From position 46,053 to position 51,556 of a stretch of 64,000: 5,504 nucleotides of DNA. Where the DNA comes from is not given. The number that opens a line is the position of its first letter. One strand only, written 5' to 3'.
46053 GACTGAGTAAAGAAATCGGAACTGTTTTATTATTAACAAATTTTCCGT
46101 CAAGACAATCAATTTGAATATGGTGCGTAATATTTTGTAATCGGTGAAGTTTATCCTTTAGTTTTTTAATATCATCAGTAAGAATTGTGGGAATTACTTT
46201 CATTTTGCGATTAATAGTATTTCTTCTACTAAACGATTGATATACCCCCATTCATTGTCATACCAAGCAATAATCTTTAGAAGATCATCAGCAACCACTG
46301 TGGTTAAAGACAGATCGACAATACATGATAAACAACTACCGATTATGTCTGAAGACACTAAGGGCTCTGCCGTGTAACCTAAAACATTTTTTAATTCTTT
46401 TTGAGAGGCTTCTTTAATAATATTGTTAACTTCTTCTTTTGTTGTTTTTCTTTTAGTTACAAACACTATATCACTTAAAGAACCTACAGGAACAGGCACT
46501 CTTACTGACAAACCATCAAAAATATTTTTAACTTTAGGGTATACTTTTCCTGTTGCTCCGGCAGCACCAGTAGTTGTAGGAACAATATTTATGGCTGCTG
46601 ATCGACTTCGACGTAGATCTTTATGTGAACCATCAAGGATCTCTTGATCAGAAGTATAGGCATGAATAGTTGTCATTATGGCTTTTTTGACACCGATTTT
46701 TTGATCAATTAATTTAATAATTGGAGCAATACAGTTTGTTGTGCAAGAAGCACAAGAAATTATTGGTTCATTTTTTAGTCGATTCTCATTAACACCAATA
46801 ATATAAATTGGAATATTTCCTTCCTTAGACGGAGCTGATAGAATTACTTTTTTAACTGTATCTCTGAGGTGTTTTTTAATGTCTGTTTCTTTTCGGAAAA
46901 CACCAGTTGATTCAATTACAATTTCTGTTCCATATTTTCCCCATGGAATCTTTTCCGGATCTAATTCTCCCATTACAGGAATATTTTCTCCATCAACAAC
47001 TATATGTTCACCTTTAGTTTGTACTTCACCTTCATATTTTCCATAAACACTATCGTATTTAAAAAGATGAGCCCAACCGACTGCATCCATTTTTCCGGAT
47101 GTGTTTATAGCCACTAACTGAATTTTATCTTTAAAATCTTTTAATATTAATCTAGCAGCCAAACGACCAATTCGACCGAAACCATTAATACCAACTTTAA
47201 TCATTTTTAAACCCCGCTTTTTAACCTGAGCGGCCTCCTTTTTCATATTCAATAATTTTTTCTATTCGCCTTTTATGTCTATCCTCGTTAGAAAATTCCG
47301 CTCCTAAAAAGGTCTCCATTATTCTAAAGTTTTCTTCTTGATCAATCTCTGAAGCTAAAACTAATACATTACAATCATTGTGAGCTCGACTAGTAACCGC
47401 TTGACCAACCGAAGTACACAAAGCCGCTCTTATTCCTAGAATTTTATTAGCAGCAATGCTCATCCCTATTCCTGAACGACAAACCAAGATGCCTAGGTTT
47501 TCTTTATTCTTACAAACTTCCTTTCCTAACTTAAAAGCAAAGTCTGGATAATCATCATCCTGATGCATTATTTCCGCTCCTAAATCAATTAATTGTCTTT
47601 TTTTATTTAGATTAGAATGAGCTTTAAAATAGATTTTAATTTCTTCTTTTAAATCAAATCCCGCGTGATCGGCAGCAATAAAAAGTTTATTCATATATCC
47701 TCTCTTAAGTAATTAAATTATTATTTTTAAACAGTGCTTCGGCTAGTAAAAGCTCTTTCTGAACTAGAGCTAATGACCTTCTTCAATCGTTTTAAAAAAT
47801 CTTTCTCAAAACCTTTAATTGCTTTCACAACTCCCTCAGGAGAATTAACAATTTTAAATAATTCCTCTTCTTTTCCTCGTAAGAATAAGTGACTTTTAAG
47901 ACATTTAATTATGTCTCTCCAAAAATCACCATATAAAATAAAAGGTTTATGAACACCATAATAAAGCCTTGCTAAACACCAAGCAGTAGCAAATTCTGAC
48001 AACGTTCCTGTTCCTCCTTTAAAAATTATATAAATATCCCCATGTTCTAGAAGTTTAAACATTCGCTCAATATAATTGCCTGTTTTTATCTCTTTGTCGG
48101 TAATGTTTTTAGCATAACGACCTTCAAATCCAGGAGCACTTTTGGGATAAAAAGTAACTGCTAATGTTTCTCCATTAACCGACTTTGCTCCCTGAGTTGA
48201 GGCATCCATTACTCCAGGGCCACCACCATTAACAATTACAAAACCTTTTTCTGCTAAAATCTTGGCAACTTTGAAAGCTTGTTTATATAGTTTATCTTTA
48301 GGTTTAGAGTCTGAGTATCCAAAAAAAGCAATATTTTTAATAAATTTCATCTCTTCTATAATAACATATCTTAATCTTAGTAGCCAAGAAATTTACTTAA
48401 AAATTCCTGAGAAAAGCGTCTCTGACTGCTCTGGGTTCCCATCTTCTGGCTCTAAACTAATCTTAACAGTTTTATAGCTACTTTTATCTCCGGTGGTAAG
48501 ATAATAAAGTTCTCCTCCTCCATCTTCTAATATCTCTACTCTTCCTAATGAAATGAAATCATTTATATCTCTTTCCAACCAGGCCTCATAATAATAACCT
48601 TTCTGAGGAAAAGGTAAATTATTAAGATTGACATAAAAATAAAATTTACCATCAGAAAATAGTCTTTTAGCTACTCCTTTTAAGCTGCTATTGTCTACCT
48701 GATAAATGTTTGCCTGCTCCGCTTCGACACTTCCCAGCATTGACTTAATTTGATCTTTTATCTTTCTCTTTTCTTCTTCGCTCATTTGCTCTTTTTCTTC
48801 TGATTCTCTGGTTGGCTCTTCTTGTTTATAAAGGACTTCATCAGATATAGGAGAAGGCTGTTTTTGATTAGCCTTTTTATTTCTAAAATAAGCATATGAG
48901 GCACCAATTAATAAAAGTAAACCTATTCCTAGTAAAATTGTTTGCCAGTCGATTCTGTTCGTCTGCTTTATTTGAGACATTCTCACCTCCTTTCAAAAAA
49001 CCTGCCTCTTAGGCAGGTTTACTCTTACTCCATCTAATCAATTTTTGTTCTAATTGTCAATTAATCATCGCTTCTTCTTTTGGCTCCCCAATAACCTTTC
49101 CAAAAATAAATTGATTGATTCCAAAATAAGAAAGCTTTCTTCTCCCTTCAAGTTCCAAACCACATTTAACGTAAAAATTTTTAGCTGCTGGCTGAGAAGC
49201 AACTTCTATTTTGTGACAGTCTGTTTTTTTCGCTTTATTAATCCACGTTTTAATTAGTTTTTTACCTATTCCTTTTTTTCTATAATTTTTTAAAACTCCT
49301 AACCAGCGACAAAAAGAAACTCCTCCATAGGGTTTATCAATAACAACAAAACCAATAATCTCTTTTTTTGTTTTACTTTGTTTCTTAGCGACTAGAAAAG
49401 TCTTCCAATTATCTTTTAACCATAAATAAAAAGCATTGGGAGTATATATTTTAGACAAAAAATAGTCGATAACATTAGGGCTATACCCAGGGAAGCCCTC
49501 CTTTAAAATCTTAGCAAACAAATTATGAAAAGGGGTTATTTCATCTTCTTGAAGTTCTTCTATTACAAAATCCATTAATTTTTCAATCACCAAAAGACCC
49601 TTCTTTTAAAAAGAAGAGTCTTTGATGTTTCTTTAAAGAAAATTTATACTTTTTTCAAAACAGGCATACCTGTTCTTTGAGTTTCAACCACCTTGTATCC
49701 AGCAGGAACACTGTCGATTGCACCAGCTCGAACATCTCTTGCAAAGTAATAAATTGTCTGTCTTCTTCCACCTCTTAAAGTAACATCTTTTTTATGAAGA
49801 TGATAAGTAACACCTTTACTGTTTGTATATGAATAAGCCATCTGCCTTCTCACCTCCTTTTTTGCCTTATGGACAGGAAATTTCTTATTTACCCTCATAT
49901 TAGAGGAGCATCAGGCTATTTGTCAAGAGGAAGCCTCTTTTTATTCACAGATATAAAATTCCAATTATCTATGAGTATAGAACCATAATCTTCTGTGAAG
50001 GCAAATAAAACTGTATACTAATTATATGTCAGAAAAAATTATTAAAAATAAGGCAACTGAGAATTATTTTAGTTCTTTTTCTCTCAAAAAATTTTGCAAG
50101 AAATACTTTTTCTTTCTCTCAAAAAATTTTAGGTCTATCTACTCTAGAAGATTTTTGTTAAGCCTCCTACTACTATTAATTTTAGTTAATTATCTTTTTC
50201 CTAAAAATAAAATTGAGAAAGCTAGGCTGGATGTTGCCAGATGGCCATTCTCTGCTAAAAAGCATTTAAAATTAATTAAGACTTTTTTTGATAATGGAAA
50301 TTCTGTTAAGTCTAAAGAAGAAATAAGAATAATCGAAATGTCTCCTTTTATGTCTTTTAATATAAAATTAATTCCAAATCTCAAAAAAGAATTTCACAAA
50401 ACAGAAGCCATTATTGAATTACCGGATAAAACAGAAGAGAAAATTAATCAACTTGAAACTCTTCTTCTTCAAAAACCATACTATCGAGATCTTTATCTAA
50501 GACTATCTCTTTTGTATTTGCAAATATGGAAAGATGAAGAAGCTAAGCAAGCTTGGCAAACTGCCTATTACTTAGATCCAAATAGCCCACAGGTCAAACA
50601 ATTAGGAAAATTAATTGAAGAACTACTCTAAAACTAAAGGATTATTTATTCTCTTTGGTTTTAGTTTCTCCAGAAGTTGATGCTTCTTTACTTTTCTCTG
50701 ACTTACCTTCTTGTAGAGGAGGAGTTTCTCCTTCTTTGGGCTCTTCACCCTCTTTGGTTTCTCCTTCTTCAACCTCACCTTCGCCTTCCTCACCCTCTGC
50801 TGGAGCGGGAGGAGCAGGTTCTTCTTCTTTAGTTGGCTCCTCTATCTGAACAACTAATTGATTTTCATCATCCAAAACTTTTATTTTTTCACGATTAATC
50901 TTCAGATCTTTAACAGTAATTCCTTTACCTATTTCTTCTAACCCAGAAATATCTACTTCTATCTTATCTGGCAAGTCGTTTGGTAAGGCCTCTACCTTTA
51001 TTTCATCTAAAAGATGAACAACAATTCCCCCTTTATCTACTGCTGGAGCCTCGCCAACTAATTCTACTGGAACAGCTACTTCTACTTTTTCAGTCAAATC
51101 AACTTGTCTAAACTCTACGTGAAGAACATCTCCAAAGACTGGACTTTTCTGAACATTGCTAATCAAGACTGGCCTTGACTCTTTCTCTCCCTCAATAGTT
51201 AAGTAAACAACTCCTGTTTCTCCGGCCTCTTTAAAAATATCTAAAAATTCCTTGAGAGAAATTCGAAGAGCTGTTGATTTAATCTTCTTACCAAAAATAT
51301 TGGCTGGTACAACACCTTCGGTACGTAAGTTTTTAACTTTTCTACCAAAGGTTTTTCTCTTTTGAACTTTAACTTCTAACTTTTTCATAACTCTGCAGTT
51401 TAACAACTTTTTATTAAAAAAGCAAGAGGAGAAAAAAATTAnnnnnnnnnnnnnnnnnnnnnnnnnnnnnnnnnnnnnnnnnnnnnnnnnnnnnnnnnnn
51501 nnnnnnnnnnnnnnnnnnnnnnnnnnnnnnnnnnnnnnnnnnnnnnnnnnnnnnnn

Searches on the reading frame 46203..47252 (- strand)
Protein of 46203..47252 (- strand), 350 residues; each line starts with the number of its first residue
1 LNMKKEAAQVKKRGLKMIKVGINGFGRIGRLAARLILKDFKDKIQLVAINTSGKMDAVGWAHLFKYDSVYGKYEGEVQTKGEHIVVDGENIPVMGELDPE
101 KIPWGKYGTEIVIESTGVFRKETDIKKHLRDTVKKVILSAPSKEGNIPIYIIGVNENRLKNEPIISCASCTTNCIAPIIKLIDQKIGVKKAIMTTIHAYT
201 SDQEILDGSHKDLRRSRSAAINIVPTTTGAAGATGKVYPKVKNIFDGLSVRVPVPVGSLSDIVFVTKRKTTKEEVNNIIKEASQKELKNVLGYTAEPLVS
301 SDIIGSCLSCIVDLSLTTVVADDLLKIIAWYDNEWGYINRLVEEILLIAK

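Call 31: search_protein_families(library=pfam, proteins=[window:46203-47252:-])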
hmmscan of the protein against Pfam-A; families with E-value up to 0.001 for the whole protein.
window:46203-47252:- (350 aa): 2 families
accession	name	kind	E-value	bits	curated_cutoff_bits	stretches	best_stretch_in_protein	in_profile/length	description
PF02800.25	Gp_dh_C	-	1.7e-55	187.4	24.4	1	175-331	1-158/158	Glyceraldehyde 3-phosphate dehydrogenase, C-terminal domain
PF00044.30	Gp_dh_N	-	5.4e-33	113.7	31.7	1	18-121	1-100/101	Glyceraldehyde 3-phosphate dehydrogenase, NAD binding domain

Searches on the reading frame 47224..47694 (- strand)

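Call 32: search_protein_families(library=pfam, proteins=[window:47224-47694:-])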
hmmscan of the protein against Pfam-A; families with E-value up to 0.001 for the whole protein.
window:47224-47694:- (157 aa): 1 family
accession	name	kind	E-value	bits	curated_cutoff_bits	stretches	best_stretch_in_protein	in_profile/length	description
PF02502.23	LacAB_rpiB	-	3.9e-43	147.2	24.7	1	5-147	2-138/138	Ribose/Galactose Isomerase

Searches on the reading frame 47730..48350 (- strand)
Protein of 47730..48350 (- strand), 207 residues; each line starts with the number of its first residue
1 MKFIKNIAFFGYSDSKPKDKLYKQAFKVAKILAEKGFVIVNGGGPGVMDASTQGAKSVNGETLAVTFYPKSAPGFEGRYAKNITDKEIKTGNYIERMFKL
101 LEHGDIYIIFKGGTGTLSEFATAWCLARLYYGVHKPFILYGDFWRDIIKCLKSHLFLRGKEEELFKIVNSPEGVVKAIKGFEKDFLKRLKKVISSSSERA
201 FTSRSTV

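Call 32: search_protein_families(library=pfam, proteins=[window:47730-48350:-])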
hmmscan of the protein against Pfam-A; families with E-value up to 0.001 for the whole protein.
window:47730-48350:- (207 aa): 2 families
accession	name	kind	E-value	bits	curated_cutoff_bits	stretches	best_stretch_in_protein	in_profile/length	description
PF18306.6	LDcluster4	-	6.8e-19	68.4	26.3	1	6-128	3-118/151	SLOG cluster4 family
PF03641.19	Lysine_decarbox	-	2.8e-12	47.4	27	1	48-177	1-130/131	Possible lysine decarboxylase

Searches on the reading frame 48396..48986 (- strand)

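Call 32: search_protein_families(library=pfam, proteins=[window:48396-48986:-])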
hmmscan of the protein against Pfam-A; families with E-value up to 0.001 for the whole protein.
window:48396-48986:- (197 aa): 2 families
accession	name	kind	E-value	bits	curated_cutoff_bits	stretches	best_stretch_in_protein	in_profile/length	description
PF10099.14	RskA_C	-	1.4e-06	29.1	29.4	1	103-186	47-130/135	Anti-sigma-K factor rskA, C-terminal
PF23020.1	PEX14-like_2nd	-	0.0008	20.1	23.2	0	11-76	2-67/120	Peroxisomal membrane protein PEX14-like, central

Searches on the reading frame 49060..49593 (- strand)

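Call 32: search_protein_families(library=pfam, proteins=[window:49060-49593:-])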
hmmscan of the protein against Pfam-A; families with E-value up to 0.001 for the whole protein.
window:49060-49593:- (178 aa): 3 families
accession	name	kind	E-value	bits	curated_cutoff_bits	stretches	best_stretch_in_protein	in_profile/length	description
PF00583.31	Acetyltransf_1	-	2.1e-15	57.5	20.7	1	50-145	19-115/116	Acetyltransferase (GNAT) family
PF13508.13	Acetyltransf_7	-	1.3e-13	51.5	27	1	63-145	2-81/84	Acetyltransferase (GNAT) domain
PF13673.13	Acetyltransf_10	-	1.6e-11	44.7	23.6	1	37-146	5-107/128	Acetyltransferase (GNAT) domain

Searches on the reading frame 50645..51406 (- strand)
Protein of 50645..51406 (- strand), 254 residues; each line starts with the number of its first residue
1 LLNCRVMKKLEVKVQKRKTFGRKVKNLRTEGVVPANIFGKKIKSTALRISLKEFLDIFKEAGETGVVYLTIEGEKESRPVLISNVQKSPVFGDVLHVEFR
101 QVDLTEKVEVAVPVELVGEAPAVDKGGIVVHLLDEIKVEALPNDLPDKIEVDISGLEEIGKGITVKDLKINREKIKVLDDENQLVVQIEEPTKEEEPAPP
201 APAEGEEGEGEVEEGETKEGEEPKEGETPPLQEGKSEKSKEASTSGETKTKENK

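Call 32: search_protein_families(library=pfam, proteins=[window:50645-51406:-])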
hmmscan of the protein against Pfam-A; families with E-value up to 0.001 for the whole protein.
window:50645-51406:- (254 aa): 2 families
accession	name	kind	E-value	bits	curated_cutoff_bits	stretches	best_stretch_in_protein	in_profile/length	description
PF14693.11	Ribosomal_TL5_C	-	1.1e-24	87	27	1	107-191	1-83/84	Ribosomal protein TL5, C-terminal domain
PF01386.24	Ribosomal_L25p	-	2.5e-15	57.1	23.6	1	13-99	2-82/82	Ribosomal L25p family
